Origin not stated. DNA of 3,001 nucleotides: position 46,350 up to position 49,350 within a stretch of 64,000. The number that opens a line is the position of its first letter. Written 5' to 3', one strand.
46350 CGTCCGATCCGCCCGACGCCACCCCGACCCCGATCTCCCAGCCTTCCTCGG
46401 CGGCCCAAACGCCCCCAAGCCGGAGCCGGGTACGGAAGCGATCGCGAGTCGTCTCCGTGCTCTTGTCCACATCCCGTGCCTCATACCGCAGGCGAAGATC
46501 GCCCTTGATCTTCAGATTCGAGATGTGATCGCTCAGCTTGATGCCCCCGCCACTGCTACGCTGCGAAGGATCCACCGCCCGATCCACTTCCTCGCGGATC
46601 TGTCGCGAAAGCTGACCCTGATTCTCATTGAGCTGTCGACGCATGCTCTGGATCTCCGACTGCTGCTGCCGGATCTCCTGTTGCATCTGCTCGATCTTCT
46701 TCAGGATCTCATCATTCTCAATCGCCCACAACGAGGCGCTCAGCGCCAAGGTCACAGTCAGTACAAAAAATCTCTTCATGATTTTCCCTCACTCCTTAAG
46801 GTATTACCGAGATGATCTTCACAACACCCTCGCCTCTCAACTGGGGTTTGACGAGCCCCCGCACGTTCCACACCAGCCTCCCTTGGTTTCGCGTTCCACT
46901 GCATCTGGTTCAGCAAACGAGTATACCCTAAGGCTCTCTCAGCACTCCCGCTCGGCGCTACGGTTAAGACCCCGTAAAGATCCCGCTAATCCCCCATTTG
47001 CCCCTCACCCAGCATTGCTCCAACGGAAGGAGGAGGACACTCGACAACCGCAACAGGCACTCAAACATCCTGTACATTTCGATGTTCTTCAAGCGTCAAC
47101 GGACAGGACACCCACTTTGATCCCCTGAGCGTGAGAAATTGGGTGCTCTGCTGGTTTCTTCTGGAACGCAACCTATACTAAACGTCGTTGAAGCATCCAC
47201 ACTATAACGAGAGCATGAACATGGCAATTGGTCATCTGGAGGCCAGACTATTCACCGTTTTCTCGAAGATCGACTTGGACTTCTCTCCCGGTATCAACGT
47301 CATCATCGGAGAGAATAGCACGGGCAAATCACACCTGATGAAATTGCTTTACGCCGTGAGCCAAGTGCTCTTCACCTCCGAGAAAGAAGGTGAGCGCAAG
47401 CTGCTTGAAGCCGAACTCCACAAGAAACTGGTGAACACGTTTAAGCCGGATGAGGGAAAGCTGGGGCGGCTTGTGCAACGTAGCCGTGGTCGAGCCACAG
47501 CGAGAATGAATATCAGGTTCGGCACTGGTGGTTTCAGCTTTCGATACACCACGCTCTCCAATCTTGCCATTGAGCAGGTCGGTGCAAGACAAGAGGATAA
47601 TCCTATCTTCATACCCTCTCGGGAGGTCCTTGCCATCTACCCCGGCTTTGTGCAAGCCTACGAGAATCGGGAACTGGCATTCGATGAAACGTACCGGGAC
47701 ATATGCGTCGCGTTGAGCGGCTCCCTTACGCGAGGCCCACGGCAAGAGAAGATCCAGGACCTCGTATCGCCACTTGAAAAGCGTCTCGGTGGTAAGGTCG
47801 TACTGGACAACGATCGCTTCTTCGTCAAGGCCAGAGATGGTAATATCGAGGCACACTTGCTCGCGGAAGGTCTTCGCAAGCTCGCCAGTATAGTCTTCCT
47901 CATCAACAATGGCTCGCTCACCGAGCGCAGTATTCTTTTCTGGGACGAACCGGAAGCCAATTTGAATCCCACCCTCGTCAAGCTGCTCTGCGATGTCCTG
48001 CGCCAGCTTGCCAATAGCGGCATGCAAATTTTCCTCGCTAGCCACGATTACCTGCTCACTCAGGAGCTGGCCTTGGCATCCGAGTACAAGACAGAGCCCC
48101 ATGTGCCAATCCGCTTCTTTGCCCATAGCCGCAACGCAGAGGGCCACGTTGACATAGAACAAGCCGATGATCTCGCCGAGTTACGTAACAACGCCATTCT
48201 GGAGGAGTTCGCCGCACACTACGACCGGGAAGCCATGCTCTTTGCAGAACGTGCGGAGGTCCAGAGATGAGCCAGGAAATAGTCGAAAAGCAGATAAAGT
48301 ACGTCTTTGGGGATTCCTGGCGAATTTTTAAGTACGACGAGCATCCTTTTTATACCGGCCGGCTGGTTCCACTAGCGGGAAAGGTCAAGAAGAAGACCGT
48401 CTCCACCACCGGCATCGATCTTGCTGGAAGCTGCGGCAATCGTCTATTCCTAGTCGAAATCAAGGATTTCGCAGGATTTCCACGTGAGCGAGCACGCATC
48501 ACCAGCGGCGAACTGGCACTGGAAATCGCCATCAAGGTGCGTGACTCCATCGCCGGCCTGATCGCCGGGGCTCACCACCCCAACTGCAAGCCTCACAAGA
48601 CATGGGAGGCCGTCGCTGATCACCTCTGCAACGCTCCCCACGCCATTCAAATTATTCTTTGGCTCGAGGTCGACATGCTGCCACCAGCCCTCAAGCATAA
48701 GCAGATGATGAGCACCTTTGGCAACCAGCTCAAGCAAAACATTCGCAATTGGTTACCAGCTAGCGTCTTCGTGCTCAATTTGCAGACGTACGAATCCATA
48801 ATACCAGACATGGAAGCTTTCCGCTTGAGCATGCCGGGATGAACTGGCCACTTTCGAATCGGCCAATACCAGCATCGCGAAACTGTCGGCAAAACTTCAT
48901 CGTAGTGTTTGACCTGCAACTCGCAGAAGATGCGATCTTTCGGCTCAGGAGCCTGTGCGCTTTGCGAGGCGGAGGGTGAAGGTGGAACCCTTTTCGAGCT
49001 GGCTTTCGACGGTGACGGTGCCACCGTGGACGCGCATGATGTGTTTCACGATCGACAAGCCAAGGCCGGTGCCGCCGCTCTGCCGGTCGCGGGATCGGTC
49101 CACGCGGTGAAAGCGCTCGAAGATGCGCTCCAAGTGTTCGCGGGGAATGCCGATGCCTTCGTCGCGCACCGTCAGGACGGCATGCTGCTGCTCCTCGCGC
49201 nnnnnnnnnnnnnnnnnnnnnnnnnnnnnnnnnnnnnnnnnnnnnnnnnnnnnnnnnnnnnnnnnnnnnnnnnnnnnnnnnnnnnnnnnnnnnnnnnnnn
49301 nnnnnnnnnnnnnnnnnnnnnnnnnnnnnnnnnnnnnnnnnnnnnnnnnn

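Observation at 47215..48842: Overlapping two-gene ATPase plus PD-(D/E)xK-like module: candidate uncharacterised defence/abortive-infection system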

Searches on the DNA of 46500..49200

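Call 80: search_rna_families(source=window, start=46500, end=49200, threshold=evalue, max_evalue=1)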
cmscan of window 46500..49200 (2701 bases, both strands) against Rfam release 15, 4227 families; matches with E-value up to 1: 0.
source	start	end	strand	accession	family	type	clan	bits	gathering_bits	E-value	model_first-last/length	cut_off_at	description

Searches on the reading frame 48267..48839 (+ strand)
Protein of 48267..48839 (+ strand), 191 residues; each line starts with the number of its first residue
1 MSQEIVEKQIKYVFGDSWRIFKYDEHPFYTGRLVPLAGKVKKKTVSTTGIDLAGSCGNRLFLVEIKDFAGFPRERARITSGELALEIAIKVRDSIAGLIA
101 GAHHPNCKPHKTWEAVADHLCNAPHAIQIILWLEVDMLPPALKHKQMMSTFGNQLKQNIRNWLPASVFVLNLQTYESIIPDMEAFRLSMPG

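Call 3: search_protein_families(library=pfam, proteins=[window:48267-48839:+], max_evalue=1)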
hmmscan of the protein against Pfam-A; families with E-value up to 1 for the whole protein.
window:48267-48839:+ (191 aa): 1 family
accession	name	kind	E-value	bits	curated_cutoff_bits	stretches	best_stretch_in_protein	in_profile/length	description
PF09533.15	DUF2380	-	0.1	12.5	26.3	1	91-151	41-99/187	Predicted lipoprotein of unknown function (DUF2380)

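Call 4: search_protein_families(library=padloc, proteins=[window:48267-48839:+], max_evalue=1)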
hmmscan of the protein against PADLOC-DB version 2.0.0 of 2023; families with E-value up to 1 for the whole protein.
window:48267-48839:+ (191 aa): 3 families
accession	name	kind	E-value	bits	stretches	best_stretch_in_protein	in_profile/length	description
PDLC04228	HEC-02B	-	7.7e-18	63.1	1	5-182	3-195/199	-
PDLC04145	HEC-02A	-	7.8e-17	60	1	1-160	1-146/170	-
PDLC04220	HEC-02B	-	0.0024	15.8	0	43-95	29-89/172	-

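Call 5: search_protein_families(library=ncbifam, proteins=[window:48267-48839:+], max_evalue=1)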
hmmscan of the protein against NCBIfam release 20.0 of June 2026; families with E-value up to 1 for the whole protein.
window:48267-48839:+ (191 aa): 0 families

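Call 7: search_protein_families(library=phrogs, proteins=[window:48267-48839:+], max_evalue=0.1)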
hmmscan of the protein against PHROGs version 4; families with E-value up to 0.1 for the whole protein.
window:48267-48839:+ (191 aa): 0 families

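Call 10: find_homologous_proteins(query=window:48267-48839:+, max_evalue=0.001)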
Query window:48267-48839:+ (191 aa): 1 proteins with E <= 0.001 among 96 candidates.
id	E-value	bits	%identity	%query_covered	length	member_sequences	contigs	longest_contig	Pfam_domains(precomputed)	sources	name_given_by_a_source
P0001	1.0e-125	435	100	100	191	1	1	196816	-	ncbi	-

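Call 15: list_cluster_members(proteins=[P0001])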
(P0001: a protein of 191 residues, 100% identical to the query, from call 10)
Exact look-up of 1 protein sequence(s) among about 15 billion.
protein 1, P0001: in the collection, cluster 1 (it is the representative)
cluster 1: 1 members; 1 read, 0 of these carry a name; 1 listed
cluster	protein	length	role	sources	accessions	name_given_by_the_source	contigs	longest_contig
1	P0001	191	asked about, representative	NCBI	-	-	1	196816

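Call 16: find_encoding_contigs(protein=P0001, flank=10000, max_places=3)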
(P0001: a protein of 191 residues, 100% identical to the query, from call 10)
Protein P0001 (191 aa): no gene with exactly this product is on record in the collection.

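Call 28: find_homologous_proteins(query=A1, max_evalue=0.001)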
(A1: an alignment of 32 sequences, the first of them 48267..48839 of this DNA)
Query A1 (32 sequences) (191 aa, profile of the alignment): 1725 proteins with E <= 0.001 among 8000 candidates; the best 120 are listed.
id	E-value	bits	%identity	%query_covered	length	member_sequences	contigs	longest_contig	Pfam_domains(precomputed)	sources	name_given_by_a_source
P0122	9.2e-56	206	37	88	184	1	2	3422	-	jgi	jgi:hypothetical protein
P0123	3.5e-55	204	33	91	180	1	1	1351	-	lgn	-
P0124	3.9e-54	201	38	90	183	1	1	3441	PF20366.3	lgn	-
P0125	3.3e-53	198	33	47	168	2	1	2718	-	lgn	-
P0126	8.7e-53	197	32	88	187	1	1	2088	-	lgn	-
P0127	5.2e-52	194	29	57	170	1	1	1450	-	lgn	-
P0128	5.3e-52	194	34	51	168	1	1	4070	-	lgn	-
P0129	2.2e-51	192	32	68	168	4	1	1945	-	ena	-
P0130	2.8e-51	192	29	67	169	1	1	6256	-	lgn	-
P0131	3.1e-51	192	29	69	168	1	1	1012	-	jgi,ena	-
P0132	6.0e-51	191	28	80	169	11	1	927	-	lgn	-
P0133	7.2e-51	190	32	54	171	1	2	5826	-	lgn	-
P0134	7.3e-51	190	26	80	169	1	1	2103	-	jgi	jgi:hypothetical protein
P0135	8.0e-51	190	33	53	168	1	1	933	-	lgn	-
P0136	9.0e-51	190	28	80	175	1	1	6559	-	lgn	-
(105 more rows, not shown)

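Call 32: search_solved_structures(query=A2, max_evalue=10, show_alignments=2)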
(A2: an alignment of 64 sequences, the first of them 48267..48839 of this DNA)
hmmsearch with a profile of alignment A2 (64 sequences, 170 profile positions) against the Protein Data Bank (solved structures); distinct sequences matched with E-value up to 10: 1.
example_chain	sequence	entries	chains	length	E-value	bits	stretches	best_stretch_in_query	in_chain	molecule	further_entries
2ypa_B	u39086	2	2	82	0.48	13.5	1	55-130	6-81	TRANSCRIPTION FACTOR E2-ALPHA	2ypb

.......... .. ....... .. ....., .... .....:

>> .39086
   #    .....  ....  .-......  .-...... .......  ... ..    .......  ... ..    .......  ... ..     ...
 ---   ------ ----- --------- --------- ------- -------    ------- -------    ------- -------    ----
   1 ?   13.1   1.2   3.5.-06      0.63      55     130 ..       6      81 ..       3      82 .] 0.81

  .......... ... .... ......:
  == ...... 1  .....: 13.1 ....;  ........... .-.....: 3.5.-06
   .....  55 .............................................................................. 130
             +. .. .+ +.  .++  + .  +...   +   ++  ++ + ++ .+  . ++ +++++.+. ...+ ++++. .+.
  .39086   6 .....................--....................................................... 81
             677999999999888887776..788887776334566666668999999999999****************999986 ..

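Call 41: predict_structure(alignment_id=A2)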
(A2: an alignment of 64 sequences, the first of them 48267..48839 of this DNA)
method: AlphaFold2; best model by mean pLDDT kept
length: 191 residues; sequences in the alignment: 64
mean_pLDDT: 87.3   pTM: 0.85
mean pLDDT of the five models: 87.3, 85.5, 85.4, 84.2, 84.0
residues with pLDDT >= 90: 116; 70-90: 56; 50-70: 18; < 50: 1
segments of 3 or more residues with pLDDT < 50: none
pLDDT, mean of each block of 10 residues (from residue 1): 93 96 93 83 67 95 90 72 92 94 84 92 91 82 78 89 88 92 90 59
secondary structure, 60 per line:
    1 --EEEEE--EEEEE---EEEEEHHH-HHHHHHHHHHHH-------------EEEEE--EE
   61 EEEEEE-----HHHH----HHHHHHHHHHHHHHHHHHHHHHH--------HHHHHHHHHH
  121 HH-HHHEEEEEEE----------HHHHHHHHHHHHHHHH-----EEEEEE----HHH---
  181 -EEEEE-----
elements in order: E3-7 E10-14 E18-22 H27-38 E52-56 E59-66 H72-75 H80-102 H111-122 E127-133 H144-159 E165-170 E182-186

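Call 45: search_protein_representatives(protein=window:48267-48839:+)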
Query: 191 residues. Proteins with E-value up to 0.001 (for the whole library): 461; up to 1e-10: 134; up to 1e-30: 1. The best 150 are listed.
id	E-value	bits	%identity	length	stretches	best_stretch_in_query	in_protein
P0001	3.3e-126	434.7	100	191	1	1-191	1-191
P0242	2.4e-29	118.8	42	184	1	5-182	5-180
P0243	1.3e-28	116.4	39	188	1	8-183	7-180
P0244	1.6e-23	99.8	37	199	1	3-188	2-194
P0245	6.9e-23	97.7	41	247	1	2-139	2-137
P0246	2.6e-22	95.8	37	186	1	5-187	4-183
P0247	3.0e-21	92.4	36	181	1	5-186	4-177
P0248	4.4e-21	91.8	37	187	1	1-183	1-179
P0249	5.3e-21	91.6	41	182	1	5-173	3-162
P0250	6.0e-21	91.4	38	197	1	4-170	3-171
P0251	1.5e-20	90.1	38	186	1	3-184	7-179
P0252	2.9e-20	89.1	39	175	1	8-186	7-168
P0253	6.1e-20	88.1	36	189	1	5-188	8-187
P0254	6.8e-20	87.9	39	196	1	7-187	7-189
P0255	9.5e-20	87.5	34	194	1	3-182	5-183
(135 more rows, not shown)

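Call 48: search_protein_families(library=pfam, alignment_id=A2, max_evalue=0.1)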
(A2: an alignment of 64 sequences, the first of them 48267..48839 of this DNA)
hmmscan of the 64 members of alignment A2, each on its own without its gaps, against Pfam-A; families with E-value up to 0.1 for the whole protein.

A. member 1, window:48267-48839:+ (191 aa): 0 families

B. families by the number of members that match (of 64 scanned): 19 families
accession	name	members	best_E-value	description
PF08378.17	NERD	32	0.00059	Nuclease-related domain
PF20366.3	DUF6661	13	3.9e-06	Family of unknown function (DUF6661)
PF00558.24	Vpu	4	0.0028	Vpu protein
PF23881.1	DUF7234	3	0.0031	Family of unknown function (DUF7234)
PF24579.1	PDDEXK_14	1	0.0095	Phage putative PDDEXK endonuclease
PF12000.14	Glyco_trans_4_3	1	0.016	Glycosyl transferase family 4 group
PF14699.12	hGDE_N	1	0.019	N-terminal domain from the human glycogen debranching enzyme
PF00898.22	Orbi_VP2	1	0.024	Orbivirus outer capsid protein VP2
PF14535.12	AMP-binding_C_2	1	0.031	AMP-binding enzyme C-terminal domain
PF08625.16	Utp13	1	0.036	Utp13 specific WD40 associated domain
PF25482.1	DUF7905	1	0.045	Domain of unknown function (DUF7905)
PF17432.8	DUF3458_C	1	0.047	Domain of unknown function (DUF3458_C) ARM repeats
PF07431.17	DUF1512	1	0.052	Protein of unknown function (DUF1512) N-terminal domain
PF11637.13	UvsW-1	1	0.069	UvsW.1 domain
PF15005.11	IZUMO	1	0.071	Izumo sperm-egg fusion, Ig domain-associated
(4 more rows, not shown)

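Call 64: fold_search(model_id=the predicted structure, library=pdb)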
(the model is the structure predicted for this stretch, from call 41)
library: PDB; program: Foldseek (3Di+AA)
matches with E <= 10: 861; with E <= 0.001: 0
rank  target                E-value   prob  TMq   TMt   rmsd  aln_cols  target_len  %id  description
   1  4p0q_A                7.0e-02  0.14  0.20  0.15  15.3       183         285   10  Crystal structure of Human Mus81-Eme1 in complex with 5'-flap DNA (released 2014-05-28)
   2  7ahe_C                1.0e-01  0.13  0.18  0.11  14.2       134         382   14  OpuA inhibited inward facing (released 2020-11-25)
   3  3ihb_A                1.2e-01  0.12  0.18  0.10   9.7       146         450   14  Crystal Structure Analysis of Mglu in its tris and glutamate form (released 2010-01-19)
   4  8vx9_A                1.4e-01  0.33  0.32  0.25   7.3       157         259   15  Structure of HamAB apo complex from the Escherichia coli Hachiman defense system (released 2024-03-13)
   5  3toz_D                1.8e-01  0.21  0.16  0.11   7.0        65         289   11  2.2 Angstrom Crystal Structure of Shikimate 5-dehydrogenase from Listeria monocytogenes in Complex with NAD. (released 2011-09-21)
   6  8z4i_B                2.1e-01  0.41  0.25  0.14   6.3       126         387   10  crystal structure of Cdn1 in complex with cA3 (released 2026-02-04)
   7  4p0p_A                2.1e-01  0.10  0.21  0.16  15.2       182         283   11  Crystal structure of Human Mus81-Eme1 in complex with 5'-flap DNA, and Mg2+ (released 2014-05-28)
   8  7t3a_L                2.3e-01  0.51  0.27  0.18   4.9       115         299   10  GATOR1-RAG-RAGULATOR - Inhibitory Complex (released 2022-04-06)
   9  3bb1_A                2.3e-01  0.25  0.22  0.17   7.1       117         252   10  Crystal structure of Toc34 from Pisum sativum in complex with Mg2+ and GMPPNP (released 2008-04-01)
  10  7tji_C                3.1e-01  0.23  0.26  0.12   8.9       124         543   11  S. cerevisiae ORC bound to 84 bp ARS1 DNA and Cdc6 (state 2) with flexible Orc6 N-terminal domain (released 2022-10-05)
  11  1nrj_B                3.3e-01  0.14  0.21  0.21  10.5       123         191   10  Signal Recognition Particle Receptor Beta-Subunit in Complex with the SRX Domain from the Alpha-Subunit (released 2003-03-25)
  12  5b3h_E                3.5e-01  0.25  0.22  0.12   6.7       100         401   15  The crystal structure of the JACKDAW/IDD10 bound to the heterodimeric SHR-SCR complex (released 2017-03-01)
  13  8vxy_A                3.5e-01  0.13  0.26  0.22   8.4       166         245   17  Structure of HamA(E138A,K140A)B-plasmid DNA complex from the Escherichia coli Hachiman defense system (released 2024-03-13)
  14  9h4q_c                3.7e-01  0.33  0.25  0.19   5.9       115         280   16  Cryo-EM structure of the SEAC wing - EGOC (released 2025-11-05)
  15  9hny_DI               3.7e-01  0.14  0.27  0.17   8.7       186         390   14  Mitoribosomal small subunit in complex with Mettl15 and Mettl17 (released 2025-03-26)
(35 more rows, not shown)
